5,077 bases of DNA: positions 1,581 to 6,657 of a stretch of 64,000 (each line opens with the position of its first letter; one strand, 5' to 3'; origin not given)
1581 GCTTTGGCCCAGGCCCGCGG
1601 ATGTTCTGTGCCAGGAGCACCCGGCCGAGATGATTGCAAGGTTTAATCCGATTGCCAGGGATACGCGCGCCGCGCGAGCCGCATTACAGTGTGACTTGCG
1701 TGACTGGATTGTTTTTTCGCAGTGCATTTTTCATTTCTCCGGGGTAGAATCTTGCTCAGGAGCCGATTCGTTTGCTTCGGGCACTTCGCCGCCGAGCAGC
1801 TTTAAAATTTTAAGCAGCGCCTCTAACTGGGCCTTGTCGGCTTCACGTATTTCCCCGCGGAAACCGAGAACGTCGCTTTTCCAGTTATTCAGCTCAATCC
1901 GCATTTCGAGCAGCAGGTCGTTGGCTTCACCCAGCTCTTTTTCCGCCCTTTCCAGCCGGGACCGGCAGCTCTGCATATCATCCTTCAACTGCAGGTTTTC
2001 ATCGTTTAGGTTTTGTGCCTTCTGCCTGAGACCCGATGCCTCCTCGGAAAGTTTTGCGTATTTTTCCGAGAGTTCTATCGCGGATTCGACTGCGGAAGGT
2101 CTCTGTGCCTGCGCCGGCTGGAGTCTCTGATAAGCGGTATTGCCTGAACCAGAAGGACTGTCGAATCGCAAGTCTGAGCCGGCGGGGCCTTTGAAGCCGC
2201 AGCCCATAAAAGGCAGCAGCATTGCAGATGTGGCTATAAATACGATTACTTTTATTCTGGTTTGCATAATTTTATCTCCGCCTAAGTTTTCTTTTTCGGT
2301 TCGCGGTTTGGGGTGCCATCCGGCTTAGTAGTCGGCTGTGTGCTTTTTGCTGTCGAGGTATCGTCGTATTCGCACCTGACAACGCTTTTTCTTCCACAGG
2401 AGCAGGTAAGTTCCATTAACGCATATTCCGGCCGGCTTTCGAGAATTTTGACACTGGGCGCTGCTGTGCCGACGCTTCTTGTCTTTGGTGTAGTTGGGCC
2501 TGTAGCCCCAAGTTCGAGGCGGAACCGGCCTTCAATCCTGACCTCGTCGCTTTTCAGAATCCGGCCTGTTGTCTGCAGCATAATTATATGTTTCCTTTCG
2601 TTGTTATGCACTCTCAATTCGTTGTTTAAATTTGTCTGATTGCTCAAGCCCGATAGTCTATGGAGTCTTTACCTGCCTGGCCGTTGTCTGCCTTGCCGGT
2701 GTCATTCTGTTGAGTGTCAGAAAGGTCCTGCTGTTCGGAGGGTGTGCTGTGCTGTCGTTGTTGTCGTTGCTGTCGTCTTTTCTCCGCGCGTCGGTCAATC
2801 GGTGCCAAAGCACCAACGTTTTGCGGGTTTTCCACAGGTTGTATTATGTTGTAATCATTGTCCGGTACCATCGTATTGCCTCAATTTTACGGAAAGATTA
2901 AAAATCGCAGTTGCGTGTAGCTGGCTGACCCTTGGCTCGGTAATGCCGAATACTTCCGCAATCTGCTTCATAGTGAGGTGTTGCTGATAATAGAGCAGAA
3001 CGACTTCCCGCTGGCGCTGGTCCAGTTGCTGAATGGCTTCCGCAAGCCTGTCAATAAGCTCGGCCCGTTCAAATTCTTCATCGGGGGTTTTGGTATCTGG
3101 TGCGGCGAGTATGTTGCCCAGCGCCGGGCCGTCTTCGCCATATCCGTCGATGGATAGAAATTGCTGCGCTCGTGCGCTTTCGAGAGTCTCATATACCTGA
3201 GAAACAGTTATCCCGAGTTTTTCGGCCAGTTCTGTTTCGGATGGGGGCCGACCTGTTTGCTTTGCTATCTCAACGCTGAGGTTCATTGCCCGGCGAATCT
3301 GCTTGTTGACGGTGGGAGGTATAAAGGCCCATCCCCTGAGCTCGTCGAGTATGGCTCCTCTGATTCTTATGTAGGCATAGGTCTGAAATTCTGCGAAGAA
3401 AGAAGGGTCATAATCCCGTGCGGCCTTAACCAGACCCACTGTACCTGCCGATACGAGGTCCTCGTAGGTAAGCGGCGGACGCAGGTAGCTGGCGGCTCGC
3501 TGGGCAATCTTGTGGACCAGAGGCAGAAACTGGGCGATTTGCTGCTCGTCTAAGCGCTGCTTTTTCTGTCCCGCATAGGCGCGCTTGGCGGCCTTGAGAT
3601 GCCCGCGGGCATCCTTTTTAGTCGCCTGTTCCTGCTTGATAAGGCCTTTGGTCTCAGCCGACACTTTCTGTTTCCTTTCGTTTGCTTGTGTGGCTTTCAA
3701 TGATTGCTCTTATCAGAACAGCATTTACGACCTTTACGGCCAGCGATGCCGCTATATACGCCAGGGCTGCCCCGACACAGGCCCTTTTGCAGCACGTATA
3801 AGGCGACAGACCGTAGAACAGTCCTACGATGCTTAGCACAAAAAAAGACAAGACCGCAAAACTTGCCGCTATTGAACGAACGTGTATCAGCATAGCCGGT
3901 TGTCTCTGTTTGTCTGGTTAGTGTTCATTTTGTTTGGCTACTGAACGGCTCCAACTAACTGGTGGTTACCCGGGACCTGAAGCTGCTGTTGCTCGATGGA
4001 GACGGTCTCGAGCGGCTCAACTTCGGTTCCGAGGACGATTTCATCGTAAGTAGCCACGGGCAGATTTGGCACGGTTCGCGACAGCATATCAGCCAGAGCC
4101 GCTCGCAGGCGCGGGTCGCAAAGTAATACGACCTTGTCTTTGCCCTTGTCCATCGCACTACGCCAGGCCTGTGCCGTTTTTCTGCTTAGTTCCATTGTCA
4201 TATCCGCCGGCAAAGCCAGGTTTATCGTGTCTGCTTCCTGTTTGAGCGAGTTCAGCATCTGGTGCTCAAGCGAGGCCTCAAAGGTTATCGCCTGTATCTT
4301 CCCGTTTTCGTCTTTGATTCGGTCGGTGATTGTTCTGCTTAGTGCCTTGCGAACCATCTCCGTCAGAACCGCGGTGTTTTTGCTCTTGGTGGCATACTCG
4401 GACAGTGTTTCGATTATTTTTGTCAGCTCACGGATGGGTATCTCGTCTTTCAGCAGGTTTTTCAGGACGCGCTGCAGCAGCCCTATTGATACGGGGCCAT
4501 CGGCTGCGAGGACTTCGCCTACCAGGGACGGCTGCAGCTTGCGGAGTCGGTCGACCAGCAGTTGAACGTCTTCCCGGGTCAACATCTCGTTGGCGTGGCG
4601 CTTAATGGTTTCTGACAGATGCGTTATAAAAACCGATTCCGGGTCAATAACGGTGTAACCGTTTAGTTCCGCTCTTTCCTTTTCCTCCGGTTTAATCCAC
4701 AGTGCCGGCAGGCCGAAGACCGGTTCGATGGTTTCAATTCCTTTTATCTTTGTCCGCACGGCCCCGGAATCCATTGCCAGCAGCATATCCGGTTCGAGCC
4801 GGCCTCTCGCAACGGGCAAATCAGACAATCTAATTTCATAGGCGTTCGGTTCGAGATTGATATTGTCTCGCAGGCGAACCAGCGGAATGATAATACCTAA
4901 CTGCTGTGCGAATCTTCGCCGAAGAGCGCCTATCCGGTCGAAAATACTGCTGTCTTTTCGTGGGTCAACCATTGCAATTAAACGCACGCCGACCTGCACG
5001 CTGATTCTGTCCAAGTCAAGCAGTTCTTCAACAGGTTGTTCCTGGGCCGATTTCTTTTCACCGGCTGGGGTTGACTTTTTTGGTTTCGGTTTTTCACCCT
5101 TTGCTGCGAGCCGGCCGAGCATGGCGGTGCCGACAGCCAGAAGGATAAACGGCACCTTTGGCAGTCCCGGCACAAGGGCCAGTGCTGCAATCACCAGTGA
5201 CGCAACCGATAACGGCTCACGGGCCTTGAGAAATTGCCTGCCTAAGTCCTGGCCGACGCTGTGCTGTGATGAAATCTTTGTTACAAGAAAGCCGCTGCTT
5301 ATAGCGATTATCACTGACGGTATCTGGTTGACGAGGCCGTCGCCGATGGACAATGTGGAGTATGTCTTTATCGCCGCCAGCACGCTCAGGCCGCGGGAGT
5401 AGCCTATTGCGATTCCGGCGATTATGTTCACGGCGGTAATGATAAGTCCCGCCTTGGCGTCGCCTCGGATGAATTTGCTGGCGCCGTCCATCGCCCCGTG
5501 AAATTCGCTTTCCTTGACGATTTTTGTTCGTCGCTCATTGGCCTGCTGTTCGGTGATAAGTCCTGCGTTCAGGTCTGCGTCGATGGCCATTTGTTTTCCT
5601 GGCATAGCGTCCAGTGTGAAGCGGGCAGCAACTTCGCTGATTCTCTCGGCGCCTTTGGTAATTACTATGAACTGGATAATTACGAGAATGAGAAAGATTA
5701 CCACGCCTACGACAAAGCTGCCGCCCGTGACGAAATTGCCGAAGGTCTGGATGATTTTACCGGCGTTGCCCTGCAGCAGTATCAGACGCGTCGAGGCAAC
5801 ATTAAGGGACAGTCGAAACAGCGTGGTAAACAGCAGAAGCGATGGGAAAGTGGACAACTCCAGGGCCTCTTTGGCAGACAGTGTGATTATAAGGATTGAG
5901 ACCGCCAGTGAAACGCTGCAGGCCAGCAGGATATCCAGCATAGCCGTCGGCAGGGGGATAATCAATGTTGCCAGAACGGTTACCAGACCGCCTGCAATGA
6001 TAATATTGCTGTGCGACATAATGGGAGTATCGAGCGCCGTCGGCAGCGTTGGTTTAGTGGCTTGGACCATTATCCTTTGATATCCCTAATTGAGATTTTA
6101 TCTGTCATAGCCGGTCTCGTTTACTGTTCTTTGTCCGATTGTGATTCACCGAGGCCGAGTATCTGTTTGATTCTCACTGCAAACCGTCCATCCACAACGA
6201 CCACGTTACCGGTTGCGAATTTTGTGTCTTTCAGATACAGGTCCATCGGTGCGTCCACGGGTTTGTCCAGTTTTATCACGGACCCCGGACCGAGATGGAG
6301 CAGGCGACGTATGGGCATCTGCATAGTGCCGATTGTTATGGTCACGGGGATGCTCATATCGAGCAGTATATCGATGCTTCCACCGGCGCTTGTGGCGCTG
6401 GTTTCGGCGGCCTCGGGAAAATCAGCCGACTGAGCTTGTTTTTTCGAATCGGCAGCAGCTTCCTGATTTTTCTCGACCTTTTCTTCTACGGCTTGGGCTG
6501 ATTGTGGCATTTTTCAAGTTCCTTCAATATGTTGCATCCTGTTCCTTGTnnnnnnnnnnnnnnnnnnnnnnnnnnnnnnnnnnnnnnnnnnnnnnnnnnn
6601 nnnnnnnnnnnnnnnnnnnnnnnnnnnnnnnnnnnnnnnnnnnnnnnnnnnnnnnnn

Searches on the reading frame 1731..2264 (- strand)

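Call 68: search_protein_families(library=pfam, proteins=[window:1731-2264:-], max_evalue=0.001)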
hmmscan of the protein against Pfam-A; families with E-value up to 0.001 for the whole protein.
window:1731-2264:- (177 aa): 3 families
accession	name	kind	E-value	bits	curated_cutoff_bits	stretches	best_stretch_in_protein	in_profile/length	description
PF11932.13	DUF3450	-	0.00024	20.9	32.6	1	49-152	33-136/241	Protein of unknown function (DUF3450)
PF06005.17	ZapB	-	0.00036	21.4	31.5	1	57-106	15-64/71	Cell division protein ZapB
PF25014.1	NET2A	-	0.00056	20.3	33.1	1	70-130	156-216/235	NET2A-like domain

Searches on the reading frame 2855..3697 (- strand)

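Call 23: search_protein_families(library=pfam, proteins=[window:2855-3697:-], max_evalue=0.00001)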
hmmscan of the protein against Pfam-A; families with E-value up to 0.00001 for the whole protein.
window:2855-3697:- (280 aa): 6 families
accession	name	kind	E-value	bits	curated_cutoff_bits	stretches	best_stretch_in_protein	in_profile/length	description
PF08281.18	Sigma70_r4_2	-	1.3e-14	54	25.7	1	216-259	2-45/54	Sigma-70, region 4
PF04545.22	Sigma70_r4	-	1.9e-14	53.3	24.1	1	221-265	1-45/50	Sigma-70, region 4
PF04542.20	Sigma70_r2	-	4.7e-13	49.2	24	1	55-121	3-66/71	Sigma-70 region 2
PF04539.22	Sigma70_r3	-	9.5e-12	45.3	25.3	1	138-207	7-76/78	Sigma-70 region 3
PF13384.12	HTH_23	-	5.8e-08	32.8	24.6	0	228-261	5-38/50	Homeodomain-like domain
PF13518.12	HTH_28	-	1.3e-06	28.8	25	0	229-259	1-31/52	Helix-turn-helix domain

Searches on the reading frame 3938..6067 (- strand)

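Call 23: search_protein_families(library=pfam, proteins=[window:3938-6067:-], max_evalue=0.00001)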
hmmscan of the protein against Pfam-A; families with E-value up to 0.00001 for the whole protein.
window:3938-6067:- (709 aa): 1 family
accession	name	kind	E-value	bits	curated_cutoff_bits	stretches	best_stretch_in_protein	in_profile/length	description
PF00771.25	FHIPEP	-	1.5e-241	804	29.1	1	31-678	1-653/657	FHIPEP family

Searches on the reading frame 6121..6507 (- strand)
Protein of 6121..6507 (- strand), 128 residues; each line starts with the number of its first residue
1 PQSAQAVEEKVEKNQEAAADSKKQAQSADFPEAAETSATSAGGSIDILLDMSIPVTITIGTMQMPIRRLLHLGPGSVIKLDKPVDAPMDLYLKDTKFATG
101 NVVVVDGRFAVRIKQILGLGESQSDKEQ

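Call 68: search_protein_families(library=pfam, proteins=[window:6121-6507:-], max_evalue=0.001)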
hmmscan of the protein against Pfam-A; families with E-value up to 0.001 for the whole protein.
window:6121-6507:- (128 aa): 1 family
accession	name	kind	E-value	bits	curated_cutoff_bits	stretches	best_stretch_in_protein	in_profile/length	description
PF01052.25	FliMN_C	-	7e-22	77.6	23.8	1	48-117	3-72/73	Type III flagellar switch regulator (C-ring) FliN C-term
